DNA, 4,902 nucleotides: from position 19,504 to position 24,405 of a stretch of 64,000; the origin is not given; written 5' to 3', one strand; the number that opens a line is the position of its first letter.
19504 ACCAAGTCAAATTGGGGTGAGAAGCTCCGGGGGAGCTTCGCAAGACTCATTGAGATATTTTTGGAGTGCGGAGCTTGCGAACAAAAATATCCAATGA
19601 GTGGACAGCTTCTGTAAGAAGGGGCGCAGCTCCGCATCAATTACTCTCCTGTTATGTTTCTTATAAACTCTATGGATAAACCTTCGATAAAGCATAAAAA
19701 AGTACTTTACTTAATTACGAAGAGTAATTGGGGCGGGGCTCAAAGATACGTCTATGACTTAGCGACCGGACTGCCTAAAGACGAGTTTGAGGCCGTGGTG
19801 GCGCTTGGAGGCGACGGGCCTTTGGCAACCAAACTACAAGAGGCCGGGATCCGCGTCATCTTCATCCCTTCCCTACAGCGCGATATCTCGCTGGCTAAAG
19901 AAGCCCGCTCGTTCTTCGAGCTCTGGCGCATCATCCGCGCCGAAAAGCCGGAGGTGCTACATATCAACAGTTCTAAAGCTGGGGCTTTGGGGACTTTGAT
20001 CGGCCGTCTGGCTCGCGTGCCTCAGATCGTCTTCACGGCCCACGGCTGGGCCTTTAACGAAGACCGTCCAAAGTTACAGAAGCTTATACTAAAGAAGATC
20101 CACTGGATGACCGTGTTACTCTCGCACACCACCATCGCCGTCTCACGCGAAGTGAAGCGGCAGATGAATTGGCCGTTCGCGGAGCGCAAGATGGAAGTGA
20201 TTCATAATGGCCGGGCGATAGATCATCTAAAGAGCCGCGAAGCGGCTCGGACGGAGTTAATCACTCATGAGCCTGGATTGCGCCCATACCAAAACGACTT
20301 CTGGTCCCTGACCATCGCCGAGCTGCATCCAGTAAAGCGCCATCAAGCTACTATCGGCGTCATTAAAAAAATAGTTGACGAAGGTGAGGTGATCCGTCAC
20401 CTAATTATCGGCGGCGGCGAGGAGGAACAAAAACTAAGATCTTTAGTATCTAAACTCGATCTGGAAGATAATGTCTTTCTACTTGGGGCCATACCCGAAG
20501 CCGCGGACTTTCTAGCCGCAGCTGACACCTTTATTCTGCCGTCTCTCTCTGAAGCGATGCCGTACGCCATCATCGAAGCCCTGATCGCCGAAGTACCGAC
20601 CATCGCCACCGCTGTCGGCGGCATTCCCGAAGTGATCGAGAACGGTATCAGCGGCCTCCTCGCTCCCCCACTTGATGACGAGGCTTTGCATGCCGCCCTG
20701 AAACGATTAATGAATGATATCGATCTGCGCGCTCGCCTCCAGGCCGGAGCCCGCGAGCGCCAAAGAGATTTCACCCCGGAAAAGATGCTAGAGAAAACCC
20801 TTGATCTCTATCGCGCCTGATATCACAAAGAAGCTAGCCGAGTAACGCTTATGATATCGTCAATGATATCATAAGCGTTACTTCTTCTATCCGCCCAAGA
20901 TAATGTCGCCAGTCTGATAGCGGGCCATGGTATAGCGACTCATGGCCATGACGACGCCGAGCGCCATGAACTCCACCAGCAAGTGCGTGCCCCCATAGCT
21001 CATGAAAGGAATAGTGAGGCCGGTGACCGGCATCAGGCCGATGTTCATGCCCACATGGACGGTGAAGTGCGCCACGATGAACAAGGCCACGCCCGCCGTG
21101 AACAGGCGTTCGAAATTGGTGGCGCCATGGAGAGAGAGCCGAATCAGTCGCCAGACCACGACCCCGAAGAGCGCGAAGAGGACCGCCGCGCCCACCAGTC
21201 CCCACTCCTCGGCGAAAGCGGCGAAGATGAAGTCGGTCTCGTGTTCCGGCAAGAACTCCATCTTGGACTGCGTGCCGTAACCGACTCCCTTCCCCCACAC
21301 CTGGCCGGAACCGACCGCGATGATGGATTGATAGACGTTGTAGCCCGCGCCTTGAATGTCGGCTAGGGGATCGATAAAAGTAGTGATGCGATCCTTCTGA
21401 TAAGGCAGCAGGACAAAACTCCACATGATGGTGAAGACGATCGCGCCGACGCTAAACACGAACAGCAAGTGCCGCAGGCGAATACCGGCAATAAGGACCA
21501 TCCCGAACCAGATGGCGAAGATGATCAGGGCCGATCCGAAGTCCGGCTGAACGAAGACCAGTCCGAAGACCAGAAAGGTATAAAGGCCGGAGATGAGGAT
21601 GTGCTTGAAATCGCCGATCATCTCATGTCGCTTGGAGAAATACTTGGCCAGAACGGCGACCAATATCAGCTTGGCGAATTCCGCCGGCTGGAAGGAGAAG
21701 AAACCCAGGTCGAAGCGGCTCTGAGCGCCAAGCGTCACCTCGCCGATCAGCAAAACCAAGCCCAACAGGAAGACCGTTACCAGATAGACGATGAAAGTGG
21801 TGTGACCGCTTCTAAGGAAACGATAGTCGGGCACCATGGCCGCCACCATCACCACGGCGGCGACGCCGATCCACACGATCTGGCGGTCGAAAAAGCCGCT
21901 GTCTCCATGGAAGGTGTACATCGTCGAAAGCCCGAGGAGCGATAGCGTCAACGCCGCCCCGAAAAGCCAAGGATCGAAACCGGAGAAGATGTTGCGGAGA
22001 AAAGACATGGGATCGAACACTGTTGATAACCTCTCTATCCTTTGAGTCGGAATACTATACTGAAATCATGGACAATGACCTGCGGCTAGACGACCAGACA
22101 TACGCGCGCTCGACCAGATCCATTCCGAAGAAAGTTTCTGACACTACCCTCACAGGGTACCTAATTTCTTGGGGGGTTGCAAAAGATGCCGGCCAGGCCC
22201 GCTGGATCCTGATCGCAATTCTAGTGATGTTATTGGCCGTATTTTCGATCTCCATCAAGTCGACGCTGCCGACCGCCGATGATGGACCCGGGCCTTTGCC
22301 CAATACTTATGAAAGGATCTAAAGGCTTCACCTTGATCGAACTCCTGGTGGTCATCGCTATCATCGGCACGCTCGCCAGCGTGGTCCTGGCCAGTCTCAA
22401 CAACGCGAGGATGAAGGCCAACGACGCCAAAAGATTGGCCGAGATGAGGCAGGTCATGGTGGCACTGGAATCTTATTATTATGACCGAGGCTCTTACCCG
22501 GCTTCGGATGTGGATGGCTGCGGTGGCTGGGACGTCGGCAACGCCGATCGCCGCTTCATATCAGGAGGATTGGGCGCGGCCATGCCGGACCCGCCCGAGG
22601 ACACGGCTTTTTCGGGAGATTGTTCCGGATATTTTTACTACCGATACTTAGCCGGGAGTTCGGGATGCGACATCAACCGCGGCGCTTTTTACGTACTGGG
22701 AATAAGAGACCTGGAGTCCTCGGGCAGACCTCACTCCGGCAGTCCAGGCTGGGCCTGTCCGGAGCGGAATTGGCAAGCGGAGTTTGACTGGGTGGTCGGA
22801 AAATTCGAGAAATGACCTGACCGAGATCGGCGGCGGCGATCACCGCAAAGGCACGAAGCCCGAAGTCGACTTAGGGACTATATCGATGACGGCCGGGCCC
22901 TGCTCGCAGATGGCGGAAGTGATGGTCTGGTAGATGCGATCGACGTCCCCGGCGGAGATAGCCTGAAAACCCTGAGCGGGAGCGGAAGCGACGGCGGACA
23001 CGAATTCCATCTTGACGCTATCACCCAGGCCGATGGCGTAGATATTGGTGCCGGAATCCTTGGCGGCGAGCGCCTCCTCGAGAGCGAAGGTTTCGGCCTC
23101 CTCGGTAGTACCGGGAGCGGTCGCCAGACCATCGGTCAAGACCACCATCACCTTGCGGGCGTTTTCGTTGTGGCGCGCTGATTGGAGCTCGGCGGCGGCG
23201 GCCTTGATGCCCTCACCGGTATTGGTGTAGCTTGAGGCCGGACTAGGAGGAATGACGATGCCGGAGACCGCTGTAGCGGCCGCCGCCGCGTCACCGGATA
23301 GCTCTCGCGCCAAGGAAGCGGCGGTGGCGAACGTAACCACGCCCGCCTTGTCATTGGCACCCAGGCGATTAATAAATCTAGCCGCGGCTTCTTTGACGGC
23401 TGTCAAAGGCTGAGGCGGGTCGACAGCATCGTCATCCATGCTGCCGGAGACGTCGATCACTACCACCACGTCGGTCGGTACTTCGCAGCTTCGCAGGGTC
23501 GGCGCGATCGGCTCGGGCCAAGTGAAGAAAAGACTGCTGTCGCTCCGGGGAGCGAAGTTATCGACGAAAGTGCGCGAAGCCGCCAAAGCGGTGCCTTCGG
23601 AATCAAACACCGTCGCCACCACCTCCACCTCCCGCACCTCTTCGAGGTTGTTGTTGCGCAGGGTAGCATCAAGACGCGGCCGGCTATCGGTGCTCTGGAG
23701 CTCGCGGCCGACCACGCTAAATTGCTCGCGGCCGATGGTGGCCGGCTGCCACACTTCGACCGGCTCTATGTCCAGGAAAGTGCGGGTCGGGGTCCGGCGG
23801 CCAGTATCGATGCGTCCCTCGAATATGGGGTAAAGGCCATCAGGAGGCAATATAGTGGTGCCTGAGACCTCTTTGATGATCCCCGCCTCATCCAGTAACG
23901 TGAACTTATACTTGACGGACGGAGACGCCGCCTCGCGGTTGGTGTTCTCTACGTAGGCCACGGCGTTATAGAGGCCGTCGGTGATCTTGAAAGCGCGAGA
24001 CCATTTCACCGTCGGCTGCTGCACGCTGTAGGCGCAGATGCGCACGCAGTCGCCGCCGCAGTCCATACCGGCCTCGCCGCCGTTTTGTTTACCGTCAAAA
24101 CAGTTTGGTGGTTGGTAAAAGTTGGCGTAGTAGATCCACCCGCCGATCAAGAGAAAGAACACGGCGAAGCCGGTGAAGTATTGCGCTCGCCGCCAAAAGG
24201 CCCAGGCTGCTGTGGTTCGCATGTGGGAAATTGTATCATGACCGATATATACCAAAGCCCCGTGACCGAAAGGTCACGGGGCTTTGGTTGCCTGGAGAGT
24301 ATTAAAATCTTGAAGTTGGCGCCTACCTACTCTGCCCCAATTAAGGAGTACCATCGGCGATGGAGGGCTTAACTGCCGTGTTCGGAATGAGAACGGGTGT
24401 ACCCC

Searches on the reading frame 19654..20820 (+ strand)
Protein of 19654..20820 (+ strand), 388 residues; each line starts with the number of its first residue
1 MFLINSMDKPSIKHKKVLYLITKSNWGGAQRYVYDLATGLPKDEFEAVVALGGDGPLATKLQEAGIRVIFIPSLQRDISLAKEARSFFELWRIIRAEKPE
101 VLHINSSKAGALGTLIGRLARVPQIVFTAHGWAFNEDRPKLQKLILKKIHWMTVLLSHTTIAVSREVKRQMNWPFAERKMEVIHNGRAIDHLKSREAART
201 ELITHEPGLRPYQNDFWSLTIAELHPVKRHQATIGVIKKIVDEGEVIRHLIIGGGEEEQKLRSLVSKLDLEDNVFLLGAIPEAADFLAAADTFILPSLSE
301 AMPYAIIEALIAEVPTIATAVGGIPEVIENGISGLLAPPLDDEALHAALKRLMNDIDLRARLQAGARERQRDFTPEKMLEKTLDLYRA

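Call 20: search_protein_families(library=pfam, proteins=[window:19654-20820:+], max_evalue=0.001)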
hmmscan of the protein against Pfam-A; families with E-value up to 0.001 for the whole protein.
window:19654-20820:+ (388 aa): 5 families
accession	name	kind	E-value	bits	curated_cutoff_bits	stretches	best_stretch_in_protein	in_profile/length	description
PF00534.26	Glycos_transf_1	-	1.3e-33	116.4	26.4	1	212-369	12-172/172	Glycosyl transferases group 1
PF13692.12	Glyco_trans_1_4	-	4.8e-30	105.1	27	1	219-355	5-142/142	Glycosyl transferases group 1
PF13439.12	Glyco_transf_4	-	3.4e-23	82.9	28.5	1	26-186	1-165/170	Glycosyltransferase Family 4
PF13579.12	Glyco_trans_4_4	-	6.9e-18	65.9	29.7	1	27-186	1-158/158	Glycosyl transferase 4-like domain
PF13477.12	Glyco_trans_4_2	-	1.3e-09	38.8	23.4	1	16-148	1-123/139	Glycosyl transferase 4-like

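Call 42: find_homologous_proteins(query=window:19654-20820:+, max_evalue=1e-60)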
Query window:19654-20820:+ (388 aa): 4892 proteins with E <= 1e-60 among 8000 candidates; the best 120 are listed.
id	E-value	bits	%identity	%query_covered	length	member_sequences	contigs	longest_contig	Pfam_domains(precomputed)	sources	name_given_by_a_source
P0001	1.1e-248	842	100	98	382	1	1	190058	PF00534.27,PF13477.13,PF13579.13,PF13439.13,PF13692.13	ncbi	-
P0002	3.6e-168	578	70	96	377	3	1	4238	PF00534.27,PF13477.13,PF13579.13,PF13439.13,PF20706.4,PF13692.13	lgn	-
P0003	2.0e-161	555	68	96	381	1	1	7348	PF00534.27,PF13477.13,PF13579.13,PF13439.13,PF13692.13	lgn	-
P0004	5.1e-158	544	67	97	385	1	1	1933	PF00534.27,PF13477.13,PF13579.13,PF13439.13,PF20706.4,PF13692.13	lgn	-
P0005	6.5e-157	541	67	96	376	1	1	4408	PF00534.27,PF13477.13,PF13579.13,PF13439.13,PF13692.13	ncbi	-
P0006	9.0e-157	540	64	99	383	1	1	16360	PF00534.27,PF13477.13,PF13579.13,PF13439.13,PF20706.4,PF13692.13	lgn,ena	-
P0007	1.2e-156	540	66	96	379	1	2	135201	PF00534.27,PF13477.13,PF13579.13,PF13439.13,PF20706.4,PF13692.13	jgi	jgi:glycosyltransferase involved in cell wall biosynthesis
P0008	1.4e-155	536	65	96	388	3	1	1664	PF00534.27,PF13477.13,PF13579.13,PF13439.13,PF13692.13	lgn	-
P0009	2.2e-155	535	66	96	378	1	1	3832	PF00534.27,PF13477.13,PF13579.13,PF13439.13,PF20706.4,PF13692.13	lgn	-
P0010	3.0e-155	535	64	97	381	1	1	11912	PF00534.27,PF13477.13,PF13579.13,PF13439.13,PF20706.4,PF13692.13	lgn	-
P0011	8.6e-155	534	66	96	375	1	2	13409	PF00534.27,PF13477.13,PF13579.13,PF13439.13,PF13692.13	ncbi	-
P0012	9.4e-155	533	64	99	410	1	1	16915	PF00534.27,PF13477.13,PF13579.13,PF13439.13,PF13692.13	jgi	jgi:glycosyltransferase involved in cell wall biosynthesis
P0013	5.1e-154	531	65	96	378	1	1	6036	PF00534.27,PF13477.13,PF13579.13,PF13439.13,PF13692.13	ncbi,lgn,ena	-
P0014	4.0e-153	528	65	96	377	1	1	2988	PF00534.27,PF13477.13,PF13579.13,PF13439.13,PF20706.4,PF13692.13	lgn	-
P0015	2.6e-152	525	63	99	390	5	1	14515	PF00534.27,PF13477.13,PF13579.13,PF13439.13,PF20706.4,PF13692.13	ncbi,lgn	-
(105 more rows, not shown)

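Call 43: find_encoding_contigs(protein=P0002, flank=3000, max_places=2)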
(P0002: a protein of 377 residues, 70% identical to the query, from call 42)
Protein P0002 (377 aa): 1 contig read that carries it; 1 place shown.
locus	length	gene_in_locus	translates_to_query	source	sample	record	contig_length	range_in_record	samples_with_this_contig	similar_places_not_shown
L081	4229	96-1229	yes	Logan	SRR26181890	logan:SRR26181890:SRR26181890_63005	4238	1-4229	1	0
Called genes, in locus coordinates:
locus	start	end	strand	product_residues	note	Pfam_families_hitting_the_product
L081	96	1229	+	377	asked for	PF13477:Glyco_trans_4_2, PF13439:Glyco_transf_4, PF13579:Glyco_trans_4_4, PF20706:GT4-conflict (weak), PF00534:Glycos_transf_1, PF13692:Glyco_trans_1_4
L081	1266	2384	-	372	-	PF01098:FTSW_RODA_SPOVE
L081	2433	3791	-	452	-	PF00092:VWA, PF13519:VWA_2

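Call 44: find_encoding_contigs(protein=P0003, flank=3000, max_places=2)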
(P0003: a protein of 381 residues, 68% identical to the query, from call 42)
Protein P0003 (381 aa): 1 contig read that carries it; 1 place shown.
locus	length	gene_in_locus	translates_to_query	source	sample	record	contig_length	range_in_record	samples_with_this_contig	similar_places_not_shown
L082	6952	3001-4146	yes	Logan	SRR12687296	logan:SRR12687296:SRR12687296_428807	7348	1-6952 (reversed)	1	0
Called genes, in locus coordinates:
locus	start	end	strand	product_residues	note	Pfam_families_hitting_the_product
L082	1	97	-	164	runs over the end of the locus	?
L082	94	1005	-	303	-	PF01073:3Beta_HSD, PF01370:Epimerase, PF02719:Polysacc_synt_2, PF04321:RmlD_sub_bind, PF07993:NAD_binding_4 (faint), PF13460:NAD_binding_10, PF16363:GDP_Man_Dehyd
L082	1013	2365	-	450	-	PF02397:Bac_transf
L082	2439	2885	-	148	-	-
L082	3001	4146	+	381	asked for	PF13477:Glyco_trans_4_2, PF13439:Glyco_transf_4, PF13579:Glyco_trans_4_4, PF00534:Glycos_transf_1, PF13692:Glyco_trans_1_4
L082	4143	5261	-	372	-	PF01098:FTSW_RODA_SPOVE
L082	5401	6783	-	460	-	PF00092:VWA, PF13519:VWA_2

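Call 45: find_encoding_contigs(protein=P0007, flank=3000, max_places=2)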
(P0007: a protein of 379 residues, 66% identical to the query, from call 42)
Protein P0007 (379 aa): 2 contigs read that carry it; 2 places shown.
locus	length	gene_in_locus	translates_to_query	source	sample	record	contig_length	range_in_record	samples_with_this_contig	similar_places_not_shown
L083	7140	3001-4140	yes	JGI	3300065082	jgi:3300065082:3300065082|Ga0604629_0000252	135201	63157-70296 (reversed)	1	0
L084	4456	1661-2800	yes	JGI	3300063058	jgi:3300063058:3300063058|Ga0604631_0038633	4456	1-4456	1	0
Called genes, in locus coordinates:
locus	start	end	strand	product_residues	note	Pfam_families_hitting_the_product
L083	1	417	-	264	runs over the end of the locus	PF00763:THF_DHG_CYH, PF02882:THF_DHG_CYH_C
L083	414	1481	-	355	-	PF01073:3Beta_HSD, PF01370:Epimerase, PF02719:Polysacc_synt_2, PF16363:GDP_Man_Dehyd, PF07993:NAD_binding_4 (weak)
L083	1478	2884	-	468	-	PF02397:Bac_transf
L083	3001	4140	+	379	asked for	PF13477:Glyco_trans_4_2, PF13439:Glyco_transf_4, PF13579:Glyco_trans_4_4, PF20706:GT4-conflict (faint), PF00534:Glycos_transf_1, PF13692:Glyco_trans_1_4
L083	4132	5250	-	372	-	PF01098:FTSW_RODA_SPOVE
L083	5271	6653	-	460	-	PF00092:VWA, PF13519:VWA_2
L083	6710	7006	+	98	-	-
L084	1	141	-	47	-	?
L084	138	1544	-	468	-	PF02397:Bac_transf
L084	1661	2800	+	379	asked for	PF13477:Glyco_trans_4_2, PF13439:Glyco_transf_4, PF13579:Glyco_trans_4_4, PF20706:GT4-conflict (faint), PF00534:Glycos_transf_1, PF13692:Glyco_trans_1_4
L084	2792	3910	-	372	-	PF01098:FTSW_RODA_SPOVE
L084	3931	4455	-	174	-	?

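Call 60: list_cluster_members(proteins=[P0001])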
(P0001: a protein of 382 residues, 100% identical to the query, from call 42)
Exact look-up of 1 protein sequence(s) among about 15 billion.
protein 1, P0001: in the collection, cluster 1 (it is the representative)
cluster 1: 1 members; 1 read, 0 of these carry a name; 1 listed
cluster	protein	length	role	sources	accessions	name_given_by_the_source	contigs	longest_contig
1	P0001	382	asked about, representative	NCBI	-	-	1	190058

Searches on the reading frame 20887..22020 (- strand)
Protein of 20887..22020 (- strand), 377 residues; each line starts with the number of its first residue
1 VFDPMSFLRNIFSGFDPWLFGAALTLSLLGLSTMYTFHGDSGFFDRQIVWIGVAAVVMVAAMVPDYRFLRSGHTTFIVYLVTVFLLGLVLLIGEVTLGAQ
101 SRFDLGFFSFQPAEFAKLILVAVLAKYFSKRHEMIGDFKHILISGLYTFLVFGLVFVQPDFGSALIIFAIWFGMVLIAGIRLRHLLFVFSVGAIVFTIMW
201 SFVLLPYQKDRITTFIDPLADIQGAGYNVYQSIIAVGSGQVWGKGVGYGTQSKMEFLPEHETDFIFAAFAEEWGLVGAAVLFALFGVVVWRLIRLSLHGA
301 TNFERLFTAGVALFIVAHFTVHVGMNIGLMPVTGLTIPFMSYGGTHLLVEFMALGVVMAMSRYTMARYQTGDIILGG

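Call 71: search_protein_families(library=pfam, proteins=[window:20887-22020:-], max_evalue=0.001)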
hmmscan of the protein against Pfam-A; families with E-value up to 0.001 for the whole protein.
window:20887-22020:- (377 aa): 1 family
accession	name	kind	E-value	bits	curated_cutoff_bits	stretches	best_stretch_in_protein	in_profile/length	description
PF01098.24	FTSW_RODA_SPOVE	-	2.4e-92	310.1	26.4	1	19-364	12-354/356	Cell cycle protein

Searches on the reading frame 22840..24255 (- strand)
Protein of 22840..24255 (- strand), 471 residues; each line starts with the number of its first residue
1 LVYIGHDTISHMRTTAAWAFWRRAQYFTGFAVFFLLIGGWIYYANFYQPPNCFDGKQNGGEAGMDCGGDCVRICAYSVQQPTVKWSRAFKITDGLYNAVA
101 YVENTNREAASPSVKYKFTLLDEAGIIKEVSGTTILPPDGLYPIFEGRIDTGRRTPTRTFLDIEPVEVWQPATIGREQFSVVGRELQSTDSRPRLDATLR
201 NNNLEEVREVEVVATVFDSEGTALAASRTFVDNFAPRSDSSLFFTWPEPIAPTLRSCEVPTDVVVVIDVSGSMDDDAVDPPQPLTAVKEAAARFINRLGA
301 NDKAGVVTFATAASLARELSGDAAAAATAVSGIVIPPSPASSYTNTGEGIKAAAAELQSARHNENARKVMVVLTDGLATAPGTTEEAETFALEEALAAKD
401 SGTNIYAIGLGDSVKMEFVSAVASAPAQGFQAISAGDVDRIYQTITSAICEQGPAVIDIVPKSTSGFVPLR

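Call 71: search_protein_families(library=pfam, proteins=[window:22840-24255:-], max_evalue=0.001)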
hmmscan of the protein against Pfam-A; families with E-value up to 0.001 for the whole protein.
window:22840-24255:- (471 aa): 3 families
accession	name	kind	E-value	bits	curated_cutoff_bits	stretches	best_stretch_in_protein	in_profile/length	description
PF00092.34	VWA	-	3.8e-21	76.5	23.8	1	262-430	1-158/174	von Willebrand factor type A domain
PF13519.12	VWA_2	-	2.3e-17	64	27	1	263-376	1-106/107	von Willebrand factor type A domain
PF01882.25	DUF58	-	0.00093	18.9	23.4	0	262-417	37-175/216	Protein of unknown function DUF58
